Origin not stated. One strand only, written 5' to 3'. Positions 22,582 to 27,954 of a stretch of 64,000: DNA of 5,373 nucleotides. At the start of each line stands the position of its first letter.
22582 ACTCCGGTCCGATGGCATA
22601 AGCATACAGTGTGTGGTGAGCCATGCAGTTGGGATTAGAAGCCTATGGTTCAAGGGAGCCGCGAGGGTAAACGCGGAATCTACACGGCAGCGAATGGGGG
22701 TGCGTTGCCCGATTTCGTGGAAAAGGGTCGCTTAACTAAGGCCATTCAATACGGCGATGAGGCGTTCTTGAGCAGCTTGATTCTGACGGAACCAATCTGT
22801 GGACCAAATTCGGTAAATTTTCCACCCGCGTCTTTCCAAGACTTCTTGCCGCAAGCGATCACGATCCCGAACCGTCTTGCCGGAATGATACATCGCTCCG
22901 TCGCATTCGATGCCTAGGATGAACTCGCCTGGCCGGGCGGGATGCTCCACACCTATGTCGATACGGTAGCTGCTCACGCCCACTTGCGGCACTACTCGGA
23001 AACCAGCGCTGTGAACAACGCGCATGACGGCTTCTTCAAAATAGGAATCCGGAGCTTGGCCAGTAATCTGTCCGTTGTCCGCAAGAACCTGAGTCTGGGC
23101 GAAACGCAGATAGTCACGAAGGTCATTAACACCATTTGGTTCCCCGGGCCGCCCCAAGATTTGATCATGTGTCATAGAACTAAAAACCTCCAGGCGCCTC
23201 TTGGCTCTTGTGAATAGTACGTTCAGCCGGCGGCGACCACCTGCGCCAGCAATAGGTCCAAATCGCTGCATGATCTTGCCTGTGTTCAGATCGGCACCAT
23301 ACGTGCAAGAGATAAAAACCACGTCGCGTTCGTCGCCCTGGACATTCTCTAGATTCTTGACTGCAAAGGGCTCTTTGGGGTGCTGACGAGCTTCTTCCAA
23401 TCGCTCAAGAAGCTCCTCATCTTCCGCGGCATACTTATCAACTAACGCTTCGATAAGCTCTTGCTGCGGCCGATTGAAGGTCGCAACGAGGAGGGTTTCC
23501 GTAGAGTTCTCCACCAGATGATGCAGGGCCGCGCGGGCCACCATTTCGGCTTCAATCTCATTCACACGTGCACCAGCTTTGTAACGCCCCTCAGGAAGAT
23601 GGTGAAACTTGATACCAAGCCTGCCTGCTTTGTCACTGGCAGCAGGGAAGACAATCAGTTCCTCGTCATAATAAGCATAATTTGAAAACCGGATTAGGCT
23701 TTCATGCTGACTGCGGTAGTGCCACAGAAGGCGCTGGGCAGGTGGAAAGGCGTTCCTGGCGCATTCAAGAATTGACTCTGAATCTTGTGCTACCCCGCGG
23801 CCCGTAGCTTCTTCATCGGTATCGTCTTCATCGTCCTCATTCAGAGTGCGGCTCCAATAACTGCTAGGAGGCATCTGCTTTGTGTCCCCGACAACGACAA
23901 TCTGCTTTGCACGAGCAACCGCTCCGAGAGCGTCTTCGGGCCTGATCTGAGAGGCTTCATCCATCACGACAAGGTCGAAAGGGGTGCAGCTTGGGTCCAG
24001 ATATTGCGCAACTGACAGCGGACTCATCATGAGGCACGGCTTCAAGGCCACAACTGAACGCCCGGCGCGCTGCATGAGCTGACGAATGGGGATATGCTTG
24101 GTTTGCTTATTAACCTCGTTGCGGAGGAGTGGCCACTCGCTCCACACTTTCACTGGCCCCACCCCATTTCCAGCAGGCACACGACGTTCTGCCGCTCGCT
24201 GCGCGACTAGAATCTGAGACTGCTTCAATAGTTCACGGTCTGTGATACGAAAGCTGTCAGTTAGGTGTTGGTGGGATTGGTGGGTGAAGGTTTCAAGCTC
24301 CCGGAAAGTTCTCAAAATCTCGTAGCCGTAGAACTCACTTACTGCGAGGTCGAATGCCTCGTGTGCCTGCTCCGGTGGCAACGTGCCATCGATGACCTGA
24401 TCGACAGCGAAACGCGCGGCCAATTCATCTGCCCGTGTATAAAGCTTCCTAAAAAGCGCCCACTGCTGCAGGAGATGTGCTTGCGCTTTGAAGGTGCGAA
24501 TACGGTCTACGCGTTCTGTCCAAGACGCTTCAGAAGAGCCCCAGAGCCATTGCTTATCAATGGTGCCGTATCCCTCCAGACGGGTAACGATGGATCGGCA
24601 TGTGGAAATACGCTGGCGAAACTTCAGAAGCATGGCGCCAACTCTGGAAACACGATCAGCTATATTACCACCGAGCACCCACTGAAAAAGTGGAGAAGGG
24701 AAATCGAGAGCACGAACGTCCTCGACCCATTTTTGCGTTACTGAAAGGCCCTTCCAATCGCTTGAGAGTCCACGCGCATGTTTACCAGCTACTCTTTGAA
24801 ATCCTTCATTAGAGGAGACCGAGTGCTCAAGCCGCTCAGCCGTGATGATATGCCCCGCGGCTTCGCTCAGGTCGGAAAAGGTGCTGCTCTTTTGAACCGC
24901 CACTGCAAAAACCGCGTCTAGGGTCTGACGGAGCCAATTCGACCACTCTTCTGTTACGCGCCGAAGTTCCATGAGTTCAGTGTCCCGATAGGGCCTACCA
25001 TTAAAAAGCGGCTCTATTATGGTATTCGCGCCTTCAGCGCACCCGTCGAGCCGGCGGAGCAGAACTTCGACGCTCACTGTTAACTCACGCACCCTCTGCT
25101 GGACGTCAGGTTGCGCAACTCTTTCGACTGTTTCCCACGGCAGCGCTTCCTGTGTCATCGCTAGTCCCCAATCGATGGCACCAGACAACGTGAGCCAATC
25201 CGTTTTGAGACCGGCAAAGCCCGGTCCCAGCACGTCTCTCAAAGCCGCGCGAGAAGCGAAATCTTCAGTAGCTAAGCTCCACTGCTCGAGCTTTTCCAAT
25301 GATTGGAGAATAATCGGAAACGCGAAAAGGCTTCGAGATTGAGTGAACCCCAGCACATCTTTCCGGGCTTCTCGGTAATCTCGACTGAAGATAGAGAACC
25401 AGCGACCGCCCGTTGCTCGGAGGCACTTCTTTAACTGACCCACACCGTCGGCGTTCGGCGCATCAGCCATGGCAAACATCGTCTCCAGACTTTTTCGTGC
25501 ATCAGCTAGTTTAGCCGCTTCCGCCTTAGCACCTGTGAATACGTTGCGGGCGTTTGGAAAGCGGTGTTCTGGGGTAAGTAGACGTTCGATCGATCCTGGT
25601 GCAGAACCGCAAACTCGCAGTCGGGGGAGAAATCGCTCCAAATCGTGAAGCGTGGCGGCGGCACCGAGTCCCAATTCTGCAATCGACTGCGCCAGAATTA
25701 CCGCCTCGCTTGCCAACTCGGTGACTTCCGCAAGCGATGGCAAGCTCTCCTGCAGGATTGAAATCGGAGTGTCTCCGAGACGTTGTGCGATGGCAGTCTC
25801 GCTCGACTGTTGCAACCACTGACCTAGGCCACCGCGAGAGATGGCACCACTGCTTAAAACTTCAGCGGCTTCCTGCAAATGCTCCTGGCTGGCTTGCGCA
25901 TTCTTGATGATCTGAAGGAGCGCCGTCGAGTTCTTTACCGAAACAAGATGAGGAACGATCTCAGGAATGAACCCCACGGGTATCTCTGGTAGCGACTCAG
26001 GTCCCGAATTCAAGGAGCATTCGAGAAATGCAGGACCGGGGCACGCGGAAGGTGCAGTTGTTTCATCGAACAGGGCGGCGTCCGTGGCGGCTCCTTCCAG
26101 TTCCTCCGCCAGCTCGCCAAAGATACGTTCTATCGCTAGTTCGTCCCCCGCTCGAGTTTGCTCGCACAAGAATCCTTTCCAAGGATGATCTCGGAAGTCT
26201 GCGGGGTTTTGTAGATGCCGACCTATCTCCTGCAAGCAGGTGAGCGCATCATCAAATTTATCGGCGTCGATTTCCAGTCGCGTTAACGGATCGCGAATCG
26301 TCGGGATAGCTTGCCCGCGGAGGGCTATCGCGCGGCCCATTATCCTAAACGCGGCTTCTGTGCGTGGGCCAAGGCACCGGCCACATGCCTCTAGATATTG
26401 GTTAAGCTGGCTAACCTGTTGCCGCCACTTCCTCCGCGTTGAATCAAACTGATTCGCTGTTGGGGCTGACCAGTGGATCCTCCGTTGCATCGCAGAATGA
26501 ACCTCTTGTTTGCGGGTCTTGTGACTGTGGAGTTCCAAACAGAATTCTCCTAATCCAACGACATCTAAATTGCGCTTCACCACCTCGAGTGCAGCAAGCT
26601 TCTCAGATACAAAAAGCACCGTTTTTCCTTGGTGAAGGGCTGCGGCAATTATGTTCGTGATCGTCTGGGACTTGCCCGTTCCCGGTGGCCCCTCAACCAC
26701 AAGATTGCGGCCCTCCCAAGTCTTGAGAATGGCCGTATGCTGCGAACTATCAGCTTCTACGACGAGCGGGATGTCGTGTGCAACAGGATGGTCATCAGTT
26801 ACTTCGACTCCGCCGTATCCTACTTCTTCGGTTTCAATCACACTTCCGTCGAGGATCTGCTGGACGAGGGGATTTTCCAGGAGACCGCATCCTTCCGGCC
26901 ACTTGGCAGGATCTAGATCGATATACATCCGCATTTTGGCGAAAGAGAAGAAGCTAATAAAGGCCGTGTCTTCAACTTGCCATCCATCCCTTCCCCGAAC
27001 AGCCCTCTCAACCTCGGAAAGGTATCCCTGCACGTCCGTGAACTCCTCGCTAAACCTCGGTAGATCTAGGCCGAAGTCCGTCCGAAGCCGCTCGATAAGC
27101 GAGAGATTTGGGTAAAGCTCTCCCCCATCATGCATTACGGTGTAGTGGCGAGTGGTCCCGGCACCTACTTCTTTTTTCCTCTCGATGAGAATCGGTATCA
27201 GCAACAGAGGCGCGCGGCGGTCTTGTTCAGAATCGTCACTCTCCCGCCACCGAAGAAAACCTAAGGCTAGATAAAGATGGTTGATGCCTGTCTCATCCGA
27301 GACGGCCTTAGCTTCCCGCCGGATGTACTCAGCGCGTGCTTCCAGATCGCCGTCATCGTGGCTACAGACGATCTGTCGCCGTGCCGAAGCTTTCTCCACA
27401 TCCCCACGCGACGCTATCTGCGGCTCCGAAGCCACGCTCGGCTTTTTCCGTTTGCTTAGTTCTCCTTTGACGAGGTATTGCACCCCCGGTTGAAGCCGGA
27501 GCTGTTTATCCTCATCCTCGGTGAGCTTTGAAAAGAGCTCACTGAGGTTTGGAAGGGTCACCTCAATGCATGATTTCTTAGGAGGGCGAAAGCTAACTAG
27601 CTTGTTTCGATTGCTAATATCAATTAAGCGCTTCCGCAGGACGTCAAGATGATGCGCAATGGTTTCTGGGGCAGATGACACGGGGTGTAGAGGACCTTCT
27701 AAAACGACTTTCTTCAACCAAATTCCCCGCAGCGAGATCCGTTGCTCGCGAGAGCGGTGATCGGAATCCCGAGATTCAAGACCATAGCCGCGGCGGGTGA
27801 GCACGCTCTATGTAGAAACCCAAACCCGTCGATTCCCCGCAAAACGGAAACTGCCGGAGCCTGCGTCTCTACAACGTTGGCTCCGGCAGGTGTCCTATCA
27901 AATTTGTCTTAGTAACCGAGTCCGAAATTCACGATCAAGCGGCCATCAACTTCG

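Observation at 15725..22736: Integron-type gene-cassette array with a private attC family but no integrase in view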

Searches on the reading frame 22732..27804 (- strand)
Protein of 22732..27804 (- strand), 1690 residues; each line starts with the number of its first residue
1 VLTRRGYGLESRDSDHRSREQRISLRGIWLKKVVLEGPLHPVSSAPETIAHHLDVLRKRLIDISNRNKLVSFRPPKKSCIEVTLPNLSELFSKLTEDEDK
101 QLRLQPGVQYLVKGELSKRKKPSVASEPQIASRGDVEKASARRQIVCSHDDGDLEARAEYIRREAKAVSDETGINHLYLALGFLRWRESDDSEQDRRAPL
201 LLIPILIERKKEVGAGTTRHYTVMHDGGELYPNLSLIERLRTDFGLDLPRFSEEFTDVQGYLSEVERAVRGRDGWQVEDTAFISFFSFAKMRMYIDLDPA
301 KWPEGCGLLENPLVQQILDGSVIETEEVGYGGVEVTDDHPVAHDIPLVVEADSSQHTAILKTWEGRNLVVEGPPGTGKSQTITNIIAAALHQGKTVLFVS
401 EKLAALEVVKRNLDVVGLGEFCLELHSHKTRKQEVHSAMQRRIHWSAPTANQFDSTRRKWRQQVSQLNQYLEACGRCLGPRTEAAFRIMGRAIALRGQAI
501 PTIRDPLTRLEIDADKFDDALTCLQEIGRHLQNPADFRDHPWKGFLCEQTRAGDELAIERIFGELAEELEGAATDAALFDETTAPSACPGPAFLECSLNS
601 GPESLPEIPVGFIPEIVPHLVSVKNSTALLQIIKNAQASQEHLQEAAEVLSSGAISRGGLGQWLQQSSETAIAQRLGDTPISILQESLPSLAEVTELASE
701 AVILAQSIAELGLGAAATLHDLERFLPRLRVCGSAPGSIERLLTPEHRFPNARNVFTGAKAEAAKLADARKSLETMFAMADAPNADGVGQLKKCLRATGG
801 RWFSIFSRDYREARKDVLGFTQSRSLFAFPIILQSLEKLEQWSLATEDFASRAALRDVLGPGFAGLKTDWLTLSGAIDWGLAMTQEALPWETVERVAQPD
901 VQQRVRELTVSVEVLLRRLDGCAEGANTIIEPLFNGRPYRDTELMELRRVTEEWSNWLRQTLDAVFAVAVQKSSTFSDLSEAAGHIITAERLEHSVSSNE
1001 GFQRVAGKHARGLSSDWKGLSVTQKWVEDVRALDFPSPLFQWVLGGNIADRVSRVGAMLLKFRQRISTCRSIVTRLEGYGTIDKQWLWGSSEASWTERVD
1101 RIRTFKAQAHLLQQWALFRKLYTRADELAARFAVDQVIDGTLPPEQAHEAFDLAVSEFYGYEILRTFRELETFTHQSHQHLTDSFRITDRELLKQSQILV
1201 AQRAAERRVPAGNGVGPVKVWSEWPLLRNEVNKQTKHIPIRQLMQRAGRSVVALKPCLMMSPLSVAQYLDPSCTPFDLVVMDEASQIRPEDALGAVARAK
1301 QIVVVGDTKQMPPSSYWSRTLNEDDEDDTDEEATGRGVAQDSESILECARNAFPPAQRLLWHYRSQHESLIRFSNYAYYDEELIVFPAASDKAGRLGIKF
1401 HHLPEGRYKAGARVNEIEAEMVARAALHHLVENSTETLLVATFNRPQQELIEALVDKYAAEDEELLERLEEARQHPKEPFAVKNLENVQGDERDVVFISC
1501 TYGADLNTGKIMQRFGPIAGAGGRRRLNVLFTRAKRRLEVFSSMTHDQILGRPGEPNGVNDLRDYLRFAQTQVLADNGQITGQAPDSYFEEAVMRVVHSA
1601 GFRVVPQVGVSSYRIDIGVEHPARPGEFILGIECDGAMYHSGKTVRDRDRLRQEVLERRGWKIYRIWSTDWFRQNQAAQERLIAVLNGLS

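Call 8: search_protein_families(library=pfam, proteins=[window:22732-27804:-], max_evalue=0.01)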
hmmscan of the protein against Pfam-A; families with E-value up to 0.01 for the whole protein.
window:22732-27804:- (1690 aa): 14 families
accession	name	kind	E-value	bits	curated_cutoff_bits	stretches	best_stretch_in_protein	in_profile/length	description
PF18741.7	MTES_1575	-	1.8e-36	124.5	38.2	1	1589-1685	1-95/96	REase_MTES_1575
PF13195.11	DUF4011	-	5.6e-35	121.1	22.2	1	59-240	1-158/158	Protein of unknown function (DUF4011)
PF13086.12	AAA_11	-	1.5e-12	48.3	27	2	352-401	3-60/257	AAA domain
PF13087.12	AAA_12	-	1.1e-11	45.2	27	1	1355-1542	16-192/195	AAA domain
PF13604.12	AAA_30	-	7.7e-09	36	27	1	352-414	3-67/191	AAA domain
PF13245.12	AAA_19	-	4.1e-08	33.9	25.1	1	355-400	1-48/134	AAA domain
PF01443.25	Viral_helicase1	-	0.0005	20.4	21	0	1268-1315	50-101/228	Viral superfamily 1 RNA helicase core domain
PF04480.18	DUF559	-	0.00061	20.1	20.6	1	1601-1685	32-107/109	Protein of unknown function (DUF559)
PF09848.15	SLFN-g3_helicase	-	0.0009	19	24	0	368-414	4-52/354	Schlafen group 3, DNA/RNA helicase domain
PF00270.35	DEAD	-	0.003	17.7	26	0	354-455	3-107/167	DEAD/DEAH box helicase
PF05127.21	NAT10_TcmA_helicase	-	0.0048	17.2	22.7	0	369-451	1-83/176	RNA cytidine acetyltransferase NAT10/TcmA, helicase domain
PF00580.27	UvrD-helicase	-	0.0057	16.8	23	0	354-395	4-47/271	UvrD/REP helicase N-terminal domain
PF20720.3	nSTAND3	-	0.0095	16.1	27.2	0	358-409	10-61/155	Novel STAND NTPase 3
PF04851.21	ResIII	-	0.0099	16.2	22.5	0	354-420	7-80/164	Type III restriction enzyme, res subunit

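Call 54: find_homologous_proteins(query=window:22732-27804:-, max_evalue=1e-50)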
Query window:22732-27804:- (1690 aa): 7952 proteins with E <= 1e-50 among 8000 candidates; the best 120 are listed.
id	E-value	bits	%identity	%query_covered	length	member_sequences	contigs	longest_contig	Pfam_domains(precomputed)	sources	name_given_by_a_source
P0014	0.0e+0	3854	100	100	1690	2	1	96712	PF13195.12,PF13087.13,PF13086.13,PF13604.13,PF13245.13,PF18741.8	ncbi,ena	ncbi:MAG TPA: DUF4011 domain-containing protein [Chthoniobacterales bacterium]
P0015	0.0e+0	2992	78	98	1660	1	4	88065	PF13195.12,PF13087.13,PF13086.13,PF13604.13,PF13245.13,PF18741.8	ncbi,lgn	ncbi:MAG TPA: DUF4011 domain-containing protein [Chthoniobacterales bacterium]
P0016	0.0e+0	2889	76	98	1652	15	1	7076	PF13195.12,PF13087.13,PF13086.13,PF13604.13,PF13245.13,PF18741.8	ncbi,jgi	jgi:very-short-patch-repair endonuclease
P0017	0.0e+0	2754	72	97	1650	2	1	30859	PF13195.12,PF13087.13,PF13086.13,PF13604.13,PF13245.13,PF18741.8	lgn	-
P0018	0.0e+0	2583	68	98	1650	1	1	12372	PF13195.12,PF13087.13,PF13086.13,PF13604.13,PF13245.13,PF18741.8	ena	-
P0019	0.0e+0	2535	75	87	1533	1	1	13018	PF13195.12,PF13087.13,PF13086.13,PF13604.13,PF13245.13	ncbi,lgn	-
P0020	0.0e+0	1395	43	96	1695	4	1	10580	PF13195.12,PF13087.13,PF13086.13,PF13604.13,PF13245.13,PF18741.8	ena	-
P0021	0.0e+0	1357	41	97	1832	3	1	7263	PF13195.12,PF13087.13,PF13086.13,PF13604.13,PF13245.13,PF18741.8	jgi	-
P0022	0.0e+0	1330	42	97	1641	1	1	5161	PF13195.12,PF13087.13,PF13086.13,PF13604.13,PF13245.13,PF18741.8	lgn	-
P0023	0.0e+0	1327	62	57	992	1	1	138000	PF13195.12,PF13086.13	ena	-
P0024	0.0e+0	1320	40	97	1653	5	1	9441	PF13195.12,PF13087.13,PF13086.13,PF13604.13,PF13245.13,PF18741.8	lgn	-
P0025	0.0e+0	1316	41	97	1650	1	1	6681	PF13195.12,PF13087.13,PF13086.13,PF13604.13,PF13245.13,PF18741.8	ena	-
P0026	0.0e+0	1314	41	97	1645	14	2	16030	PF13195.12,PF13087.13,PF13086.13,PF13604.13,PF13245.13,PF18741.8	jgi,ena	jgi:hypothetical protein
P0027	0.0e+0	1309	40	97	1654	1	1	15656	PF13195.12,PF13087.13,PF13086.13,PF13604.13,PF13245.13,PF18741.8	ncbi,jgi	jgi:hypothetical protein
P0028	0.0e+0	1308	40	98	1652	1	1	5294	PF13195.12,PF13087.13,PF13086.13,PF13604.13,PF13245.13,PF18741.8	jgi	-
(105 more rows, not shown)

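Call 55: find_encoding_contigs(protein=P0015, flank=10000, max_places=3)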
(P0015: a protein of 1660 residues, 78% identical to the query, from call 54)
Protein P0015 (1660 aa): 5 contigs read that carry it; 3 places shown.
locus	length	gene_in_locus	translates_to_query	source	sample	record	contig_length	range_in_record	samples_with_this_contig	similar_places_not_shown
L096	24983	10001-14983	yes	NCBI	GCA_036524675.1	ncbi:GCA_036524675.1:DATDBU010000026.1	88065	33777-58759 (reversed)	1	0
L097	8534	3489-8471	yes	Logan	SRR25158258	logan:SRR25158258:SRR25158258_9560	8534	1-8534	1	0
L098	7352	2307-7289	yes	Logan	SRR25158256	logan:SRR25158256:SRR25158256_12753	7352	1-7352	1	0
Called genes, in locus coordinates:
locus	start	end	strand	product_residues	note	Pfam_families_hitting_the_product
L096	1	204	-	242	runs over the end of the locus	PF01509:TruB_N, PF16198:TruB_C_2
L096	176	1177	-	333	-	PF01368:DHH, PF02272:DHHA1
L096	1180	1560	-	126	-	PF02033:RBFA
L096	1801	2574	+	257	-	PF08220:HTH_DeoR, PF00455:DeoRC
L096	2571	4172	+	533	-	-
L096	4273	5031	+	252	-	PF00596:Aldolase_II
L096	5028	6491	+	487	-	PF00370:FGGY_N, PF02782:FGGY_C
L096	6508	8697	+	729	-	PF00596:Aldolase_II, PF00106:adh_short, PF13561:adh_short_C2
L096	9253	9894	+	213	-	-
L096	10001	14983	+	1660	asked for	PF13195:DUF4011, PF13086:AAA_11 (faint), PF13245:AAA_19 (faint), PF13604:AAA_30 (faint), PF13087:AAA_12, PF18741:MTES_1575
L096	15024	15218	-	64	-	-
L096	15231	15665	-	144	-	PF01850:PIN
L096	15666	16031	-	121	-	-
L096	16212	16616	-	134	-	PF09957:VapB_antitoxin (weak)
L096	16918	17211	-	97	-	-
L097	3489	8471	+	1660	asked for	PF13195:DUF4011, PF13086:AAA_11 (faint), PF13245:AAA_19 (faint), PF13604:AAA_30 (faint), PF13087:AAA_12, PF18741:MTES_1575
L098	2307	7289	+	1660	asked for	PF13195:DUF4011, PF13086:AAA_11 (faint), PF13245:AAA_19 (faint), PF13604:AAA_30 (faint), PF13087:AAA_12, PF18741:MTES_1575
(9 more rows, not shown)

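Call 56: find_encoding_contigs(protein=P0017, flank=10000, max_places=2)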
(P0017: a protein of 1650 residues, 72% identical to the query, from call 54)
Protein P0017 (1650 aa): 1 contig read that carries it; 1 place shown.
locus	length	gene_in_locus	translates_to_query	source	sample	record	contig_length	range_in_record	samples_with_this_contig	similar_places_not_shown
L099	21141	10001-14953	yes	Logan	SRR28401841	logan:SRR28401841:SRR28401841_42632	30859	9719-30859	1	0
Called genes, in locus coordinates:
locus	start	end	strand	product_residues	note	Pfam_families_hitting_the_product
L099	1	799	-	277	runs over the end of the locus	PF20508:DUF6734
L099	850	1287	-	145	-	PF01909:NTP_transf_2 (weak)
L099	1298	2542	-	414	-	-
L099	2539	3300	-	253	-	PF05345:He_PIG (weak)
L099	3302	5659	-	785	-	-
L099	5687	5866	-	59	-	-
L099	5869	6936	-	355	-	-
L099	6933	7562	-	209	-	-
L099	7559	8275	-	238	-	-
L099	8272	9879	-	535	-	-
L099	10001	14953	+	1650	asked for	PF13195:DUF4011, PF13086:AAA_11 (faint), PF13604:AAA_30 (faint), PF13245:AAA_19 (faint), PF13087:AAA_12, PF18741:MTES_1575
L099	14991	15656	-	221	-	-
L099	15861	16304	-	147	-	-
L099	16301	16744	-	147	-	-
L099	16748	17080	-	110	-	-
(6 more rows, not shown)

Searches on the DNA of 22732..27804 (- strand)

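Call 57: search_with_rna_model(model_id=R1, sources=[L096, L097, L098, L099], max_evalue=1)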
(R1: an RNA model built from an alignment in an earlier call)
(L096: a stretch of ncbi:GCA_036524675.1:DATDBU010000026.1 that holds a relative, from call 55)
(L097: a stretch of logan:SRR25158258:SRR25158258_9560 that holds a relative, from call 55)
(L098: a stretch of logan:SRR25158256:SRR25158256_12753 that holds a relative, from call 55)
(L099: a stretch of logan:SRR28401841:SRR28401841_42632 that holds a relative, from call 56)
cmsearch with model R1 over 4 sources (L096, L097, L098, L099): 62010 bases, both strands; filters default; matches with E-value up to 1: 0.
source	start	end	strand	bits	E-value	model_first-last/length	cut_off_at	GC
